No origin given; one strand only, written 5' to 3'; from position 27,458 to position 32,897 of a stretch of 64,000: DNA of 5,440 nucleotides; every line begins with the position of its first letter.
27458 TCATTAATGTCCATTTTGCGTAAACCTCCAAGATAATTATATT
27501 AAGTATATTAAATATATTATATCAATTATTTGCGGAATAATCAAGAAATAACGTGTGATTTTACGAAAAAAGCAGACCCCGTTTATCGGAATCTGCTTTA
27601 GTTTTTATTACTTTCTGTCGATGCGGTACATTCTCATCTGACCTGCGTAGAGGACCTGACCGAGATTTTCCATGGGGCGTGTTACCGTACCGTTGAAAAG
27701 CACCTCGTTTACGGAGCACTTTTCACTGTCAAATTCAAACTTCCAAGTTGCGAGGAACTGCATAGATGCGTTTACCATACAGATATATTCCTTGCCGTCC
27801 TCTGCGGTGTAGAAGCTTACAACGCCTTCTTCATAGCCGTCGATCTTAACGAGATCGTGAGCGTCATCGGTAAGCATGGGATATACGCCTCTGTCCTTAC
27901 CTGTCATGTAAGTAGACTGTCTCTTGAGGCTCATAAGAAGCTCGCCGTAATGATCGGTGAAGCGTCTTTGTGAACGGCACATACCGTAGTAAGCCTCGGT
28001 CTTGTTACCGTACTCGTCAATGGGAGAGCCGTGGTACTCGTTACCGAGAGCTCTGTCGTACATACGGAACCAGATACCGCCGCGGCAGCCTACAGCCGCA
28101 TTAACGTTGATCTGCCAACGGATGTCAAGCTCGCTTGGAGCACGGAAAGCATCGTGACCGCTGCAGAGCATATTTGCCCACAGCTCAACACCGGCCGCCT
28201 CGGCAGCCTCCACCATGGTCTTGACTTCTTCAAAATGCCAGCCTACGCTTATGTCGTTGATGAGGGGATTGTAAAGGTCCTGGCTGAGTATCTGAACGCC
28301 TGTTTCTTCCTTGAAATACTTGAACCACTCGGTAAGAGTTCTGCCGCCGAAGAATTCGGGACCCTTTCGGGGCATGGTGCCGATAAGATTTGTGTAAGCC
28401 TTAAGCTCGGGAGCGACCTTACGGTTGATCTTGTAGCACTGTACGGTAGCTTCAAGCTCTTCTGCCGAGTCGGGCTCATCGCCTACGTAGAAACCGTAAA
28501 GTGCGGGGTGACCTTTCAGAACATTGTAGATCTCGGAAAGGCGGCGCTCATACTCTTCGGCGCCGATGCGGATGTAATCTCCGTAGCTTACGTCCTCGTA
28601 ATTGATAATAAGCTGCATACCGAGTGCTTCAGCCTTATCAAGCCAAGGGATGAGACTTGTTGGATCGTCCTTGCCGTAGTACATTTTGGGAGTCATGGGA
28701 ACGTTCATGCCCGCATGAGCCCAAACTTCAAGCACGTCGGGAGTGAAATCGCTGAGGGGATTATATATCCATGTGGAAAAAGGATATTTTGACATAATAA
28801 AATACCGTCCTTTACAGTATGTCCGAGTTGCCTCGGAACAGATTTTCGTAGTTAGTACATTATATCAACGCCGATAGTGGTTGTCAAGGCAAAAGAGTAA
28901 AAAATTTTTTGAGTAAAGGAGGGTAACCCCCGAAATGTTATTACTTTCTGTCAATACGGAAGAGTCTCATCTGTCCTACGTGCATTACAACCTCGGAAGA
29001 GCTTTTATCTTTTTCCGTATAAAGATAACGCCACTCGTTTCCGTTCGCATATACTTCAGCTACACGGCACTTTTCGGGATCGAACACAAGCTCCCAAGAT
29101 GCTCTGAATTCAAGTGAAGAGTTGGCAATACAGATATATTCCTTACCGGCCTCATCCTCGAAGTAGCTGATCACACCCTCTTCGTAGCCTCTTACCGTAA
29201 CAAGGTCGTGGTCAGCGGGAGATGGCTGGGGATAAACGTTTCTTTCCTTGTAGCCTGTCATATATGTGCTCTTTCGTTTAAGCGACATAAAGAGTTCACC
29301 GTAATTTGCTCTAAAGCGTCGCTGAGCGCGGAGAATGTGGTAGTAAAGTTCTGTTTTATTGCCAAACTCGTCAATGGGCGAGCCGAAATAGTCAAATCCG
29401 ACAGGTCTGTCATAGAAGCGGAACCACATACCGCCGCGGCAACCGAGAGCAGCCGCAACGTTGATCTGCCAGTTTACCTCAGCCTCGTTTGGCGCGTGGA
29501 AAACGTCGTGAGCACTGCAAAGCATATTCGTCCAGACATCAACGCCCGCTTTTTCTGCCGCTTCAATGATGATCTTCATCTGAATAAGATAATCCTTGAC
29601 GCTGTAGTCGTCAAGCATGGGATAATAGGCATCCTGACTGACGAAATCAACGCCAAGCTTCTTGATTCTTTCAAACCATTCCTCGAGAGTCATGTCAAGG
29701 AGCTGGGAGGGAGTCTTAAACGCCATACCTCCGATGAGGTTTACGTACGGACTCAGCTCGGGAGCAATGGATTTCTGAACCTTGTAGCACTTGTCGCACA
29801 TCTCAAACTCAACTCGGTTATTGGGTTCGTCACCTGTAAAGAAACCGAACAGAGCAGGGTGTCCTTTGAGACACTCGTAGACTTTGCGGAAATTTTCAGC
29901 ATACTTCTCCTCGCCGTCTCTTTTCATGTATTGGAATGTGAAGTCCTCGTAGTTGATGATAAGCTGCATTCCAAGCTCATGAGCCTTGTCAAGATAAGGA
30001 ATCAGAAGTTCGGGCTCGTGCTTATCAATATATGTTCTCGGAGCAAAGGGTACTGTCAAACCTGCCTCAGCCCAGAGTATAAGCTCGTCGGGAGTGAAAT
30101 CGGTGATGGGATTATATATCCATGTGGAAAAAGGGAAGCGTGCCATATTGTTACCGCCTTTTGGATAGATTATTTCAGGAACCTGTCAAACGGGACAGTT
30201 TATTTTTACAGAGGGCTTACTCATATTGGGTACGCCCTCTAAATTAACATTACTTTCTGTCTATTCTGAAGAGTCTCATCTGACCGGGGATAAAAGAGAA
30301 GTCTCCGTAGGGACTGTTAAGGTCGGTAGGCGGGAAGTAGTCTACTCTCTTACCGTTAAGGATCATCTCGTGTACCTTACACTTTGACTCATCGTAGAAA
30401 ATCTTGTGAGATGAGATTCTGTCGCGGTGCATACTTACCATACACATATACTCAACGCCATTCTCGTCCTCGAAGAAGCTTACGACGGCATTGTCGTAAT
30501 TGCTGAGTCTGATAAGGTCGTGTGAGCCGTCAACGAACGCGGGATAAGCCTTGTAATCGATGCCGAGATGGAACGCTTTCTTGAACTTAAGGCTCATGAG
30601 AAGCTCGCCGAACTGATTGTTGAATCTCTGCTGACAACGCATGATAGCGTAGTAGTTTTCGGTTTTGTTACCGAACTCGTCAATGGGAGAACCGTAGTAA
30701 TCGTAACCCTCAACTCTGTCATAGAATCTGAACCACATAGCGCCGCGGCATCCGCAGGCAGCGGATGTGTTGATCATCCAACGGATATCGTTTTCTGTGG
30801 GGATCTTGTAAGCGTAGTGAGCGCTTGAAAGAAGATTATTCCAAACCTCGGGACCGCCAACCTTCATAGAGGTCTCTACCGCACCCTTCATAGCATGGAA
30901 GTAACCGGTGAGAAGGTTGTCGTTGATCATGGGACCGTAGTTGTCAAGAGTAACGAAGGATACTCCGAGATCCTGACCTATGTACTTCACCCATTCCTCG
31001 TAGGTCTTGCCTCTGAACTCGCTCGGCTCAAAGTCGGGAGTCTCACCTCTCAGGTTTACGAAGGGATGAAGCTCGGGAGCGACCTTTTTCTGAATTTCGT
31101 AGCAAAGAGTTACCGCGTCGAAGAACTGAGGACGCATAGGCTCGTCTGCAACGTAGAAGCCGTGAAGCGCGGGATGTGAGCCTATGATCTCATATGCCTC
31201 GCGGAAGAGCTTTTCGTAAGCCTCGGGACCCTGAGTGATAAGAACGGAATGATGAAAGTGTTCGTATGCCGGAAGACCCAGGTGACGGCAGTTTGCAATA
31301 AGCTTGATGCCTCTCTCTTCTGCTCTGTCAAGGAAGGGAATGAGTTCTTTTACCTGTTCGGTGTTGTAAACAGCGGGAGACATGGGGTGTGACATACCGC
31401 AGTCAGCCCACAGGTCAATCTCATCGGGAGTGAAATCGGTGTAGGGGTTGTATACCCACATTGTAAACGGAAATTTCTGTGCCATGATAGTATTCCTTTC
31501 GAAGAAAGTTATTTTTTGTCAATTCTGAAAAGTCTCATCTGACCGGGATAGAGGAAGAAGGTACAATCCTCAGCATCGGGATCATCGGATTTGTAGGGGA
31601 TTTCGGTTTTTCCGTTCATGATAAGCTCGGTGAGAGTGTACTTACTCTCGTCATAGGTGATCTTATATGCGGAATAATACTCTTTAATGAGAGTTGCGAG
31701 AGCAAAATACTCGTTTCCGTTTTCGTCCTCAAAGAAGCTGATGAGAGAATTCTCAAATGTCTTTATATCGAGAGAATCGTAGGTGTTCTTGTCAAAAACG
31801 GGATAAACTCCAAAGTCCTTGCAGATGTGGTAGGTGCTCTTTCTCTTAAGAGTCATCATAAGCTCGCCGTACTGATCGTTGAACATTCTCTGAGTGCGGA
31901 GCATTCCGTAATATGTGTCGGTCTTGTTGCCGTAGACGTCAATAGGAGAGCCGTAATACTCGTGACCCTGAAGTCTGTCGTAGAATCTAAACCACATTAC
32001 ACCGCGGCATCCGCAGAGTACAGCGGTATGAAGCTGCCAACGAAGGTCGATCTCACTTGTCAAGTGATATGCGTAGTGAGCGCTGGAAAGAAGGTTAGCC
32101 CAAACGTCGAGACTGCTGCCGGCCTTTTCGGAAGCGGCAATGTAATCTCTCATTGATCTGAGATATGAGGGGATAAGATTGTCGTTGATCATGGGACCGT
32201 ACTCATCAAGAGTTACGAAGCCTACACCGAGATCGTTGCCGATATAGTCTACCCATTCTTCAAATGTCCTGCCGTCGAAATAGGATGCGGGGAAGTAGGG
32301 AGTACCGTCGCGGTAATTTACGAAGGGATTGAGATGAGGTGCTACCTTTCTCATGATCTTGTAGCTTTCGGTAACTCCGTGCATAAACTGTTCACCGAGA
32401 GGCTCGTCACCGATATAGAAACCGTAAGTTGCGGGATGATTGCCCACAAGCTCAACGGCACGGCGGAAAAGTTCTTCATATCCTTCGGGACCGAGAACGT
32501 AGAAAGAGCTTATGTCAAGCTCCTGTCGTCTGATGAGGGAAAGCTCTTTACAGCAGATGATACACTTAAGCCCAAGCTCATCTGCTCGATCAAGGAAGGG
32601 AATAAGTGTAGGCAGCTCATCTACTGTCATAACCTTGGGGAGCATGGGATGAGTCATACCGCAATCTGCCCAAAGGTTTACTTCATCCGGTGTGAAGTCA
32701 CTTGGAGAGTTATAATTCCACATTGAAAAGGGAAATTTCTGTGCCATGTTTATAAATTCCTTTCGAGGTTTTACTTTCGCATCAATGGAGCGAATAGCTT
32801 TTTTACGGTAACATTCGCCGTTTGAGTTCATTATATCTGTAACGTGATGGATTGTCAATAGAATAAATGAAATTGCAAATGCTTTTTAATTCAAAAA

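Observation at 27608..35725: Six-gene tandem array of diverged paralogs encoding an unassigned ~400-aa cytoplasmic protein family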

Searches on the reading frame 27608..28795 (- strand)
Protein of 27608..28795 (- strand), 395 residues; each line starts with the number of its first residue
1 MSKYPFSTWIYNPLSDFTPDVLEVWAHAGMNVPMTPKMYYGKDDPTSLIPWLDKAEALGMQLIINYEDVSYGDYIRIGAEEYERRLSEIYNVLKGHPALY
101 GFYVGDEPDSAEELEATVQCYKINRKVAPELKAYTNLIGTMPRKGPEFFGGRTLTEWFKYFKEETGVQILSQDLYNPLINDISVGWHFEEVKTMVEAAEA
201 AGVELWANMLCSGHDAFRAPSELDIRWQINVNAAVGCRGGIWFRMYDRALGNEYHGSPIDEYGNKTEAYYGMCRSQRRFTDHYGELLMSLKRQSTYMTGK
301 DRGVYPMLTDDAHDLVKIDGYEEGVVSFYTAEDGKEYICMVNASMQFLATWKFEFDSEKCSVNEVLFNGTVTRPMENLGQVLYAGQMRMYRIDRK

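Call 3: search_protein_families(library=pfam, proteins=[window:27608-28795:-], max_evalue=1)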
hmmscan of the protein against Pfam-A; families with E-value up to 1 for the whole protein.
window:27608-28795:- (395 aa): 2 families
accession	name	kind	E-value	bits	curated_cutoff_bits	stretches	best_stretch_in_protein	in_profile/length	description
PF14488.12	DUF4434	-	0.07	13.1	30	1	49-138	66-169/283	Domain of unknown function (DUF4434)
PF13420.13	Acetyltransf_4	-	0.11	12.9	24.3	1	136-209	59-132/155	Acetyltransferase (GNAT) domain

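Call 4: search_protein_families(library=ncbifam, proteins=[window:27608-28795:-], max_evalue=1)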
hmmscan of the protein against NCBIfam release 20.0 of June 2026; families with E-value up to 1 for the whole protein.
window:27608-28795:- (395 aa): 0 families

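Call 6: search_solved_structures(query=A1, max_evalue=10, show_alignments=2)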
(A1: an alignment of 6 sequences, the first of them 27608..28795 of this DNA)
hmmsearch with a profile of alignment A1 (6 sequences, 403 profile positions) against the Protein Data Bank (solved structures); distinct sequences matched with E-value up to 10: 8.
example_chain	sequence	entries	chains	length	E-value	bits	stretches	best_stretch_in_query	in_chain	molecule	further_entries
4lx4_A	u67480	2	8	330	0.016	17.6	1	43-113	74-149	Endoglucanase(Endo-1,4-beta-glucanase)protein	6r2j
6zz3_A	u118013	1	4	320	0.058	15.8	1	51-111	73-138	Endoglucanase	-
4ee9_A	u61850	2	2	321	0.058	15.8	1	51-111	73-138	Endoglucanase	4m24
7p6i_A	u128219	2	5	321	0.058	15.8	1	51-111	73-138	Endoglucanase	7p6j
5j4o_A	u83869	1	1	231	0.16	14.3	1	72-121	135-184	Spectrin alpha chain, erythrocytic 1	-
9f90_H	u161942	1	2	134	0.25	13.7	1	295-347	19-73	RSVF-multi-epitope designed scaffold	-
7p6g_A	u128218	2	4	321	0.3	13.5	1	51-110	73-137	Endoglucanase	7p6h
5ljf_A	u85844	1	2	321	0.47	12.8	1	51-110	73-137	Endoglucanase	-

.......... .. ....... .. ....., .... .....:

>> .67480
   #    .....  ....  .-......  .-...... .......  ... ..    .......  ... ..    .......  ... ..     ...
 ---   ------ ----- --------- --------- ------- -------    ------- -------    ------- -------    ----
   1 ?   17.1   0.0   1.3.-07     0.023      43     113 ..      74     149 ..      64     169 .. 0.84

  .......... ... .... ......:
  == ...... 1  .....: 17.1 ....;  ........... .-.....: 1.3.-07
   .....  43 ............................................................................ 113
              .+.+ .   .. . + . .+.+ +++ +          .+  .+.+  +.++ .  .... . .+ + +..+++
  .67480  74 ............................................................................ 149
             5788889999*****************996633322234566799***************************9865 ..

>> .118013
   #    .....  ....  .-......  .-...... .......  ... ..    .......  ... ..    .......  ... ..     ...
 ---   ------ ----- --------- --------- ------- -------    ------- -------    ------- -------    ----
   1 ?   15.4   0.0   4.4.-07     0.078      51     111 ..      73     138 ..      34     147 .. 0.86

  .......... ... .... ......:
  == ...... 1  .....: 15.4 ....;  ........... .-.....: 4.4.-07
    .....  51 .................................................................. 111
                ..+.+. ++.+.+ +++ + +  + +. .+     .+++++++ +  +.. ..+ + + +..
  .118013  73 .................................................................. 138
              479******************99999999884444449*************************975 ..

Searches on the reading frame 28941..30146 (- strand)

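Call 3: search_protein_families(library=pfam, proteins=[window:28941-30146:-], max_evalue=1)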
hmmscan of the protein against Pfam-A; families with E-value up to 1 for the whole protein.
window:28941-30146:- (401 aa): 1 family
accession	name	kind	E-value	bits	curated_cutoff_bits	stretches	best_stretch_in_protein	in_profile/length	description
PF04055.27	Radical_SAM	-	0.039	14.6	29.5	1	81-209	28-149/166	Radical SAM superfamily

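Call 4: search_protein_families(library=ncbifam, proteins=[window:28941-30146:-], max_evalue=1)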
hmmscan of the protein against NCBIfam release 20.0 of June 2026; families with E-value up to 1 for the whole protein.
window:28941-30146:- (401 aa): 0 families

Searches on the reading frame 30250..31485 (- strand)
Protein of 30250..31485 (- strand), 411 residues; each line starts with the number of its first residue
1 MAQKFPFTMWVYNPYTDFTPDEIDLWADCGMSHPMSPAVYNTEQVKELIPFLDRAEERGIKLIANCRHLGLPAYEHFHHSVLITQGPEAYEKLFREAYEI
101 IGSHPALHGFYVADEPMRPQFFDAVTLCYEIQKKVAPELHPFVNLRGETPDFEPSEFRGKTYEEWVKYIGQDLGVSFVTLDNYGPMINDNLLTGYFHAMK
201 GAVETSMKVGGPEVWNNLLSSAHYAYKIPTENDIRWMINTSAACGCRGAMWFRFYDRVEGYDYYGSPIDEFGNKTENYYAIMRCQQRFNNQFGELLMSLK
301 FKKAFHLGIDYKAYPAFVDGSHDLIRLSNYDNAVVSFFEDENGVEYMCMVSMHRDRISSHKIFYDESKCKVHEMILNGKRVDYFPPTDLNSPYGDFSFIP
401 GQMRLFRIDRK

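Call 3: search_protein_families(library=pfam, proteins=[window:30250-31485:-], max_evalue=1)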
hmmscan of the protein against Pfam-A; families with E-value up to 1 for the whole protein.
window:30250-31485:- (411 aa): 1 family
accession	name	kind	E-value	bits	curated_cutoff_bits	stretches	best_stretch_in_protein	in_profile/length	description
PF14488.12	DUF4434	-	0.16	11.9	30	1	42-126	59-148/283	Domain of unknown function (DUF4434)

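Call 4: search_protein_families(library=ncbifam, proteins=[window:30250-31485:-], max_evalue=1)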
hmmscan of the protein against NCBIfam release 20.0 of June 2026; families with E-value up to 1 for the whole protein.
window:30250-31485:- (411 aa): 0 families

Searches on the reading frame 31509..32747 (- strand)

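Call 3: search_protein_families(library=pfam, proteins=[window:31509-32747:-], max_evalue=1)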
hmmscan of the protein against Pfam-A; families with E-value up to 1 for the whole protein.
window:31509-32747:- (412 aa): 1 family
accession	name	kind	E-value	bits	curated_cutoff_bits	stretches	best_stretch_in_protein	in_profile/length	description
PF17619.7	SCVP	-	0.25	12.5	26.2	1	343-395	16-65/96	Secreted clade V proteins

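Call 4: search_protein_families(library=ncbifam, proteins=[window:31509-32747:-], max_evalue=1)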
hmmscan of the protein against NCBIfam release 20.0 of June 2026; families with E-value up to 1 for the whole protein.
window:31509-32747:- (412 aa): 0 families
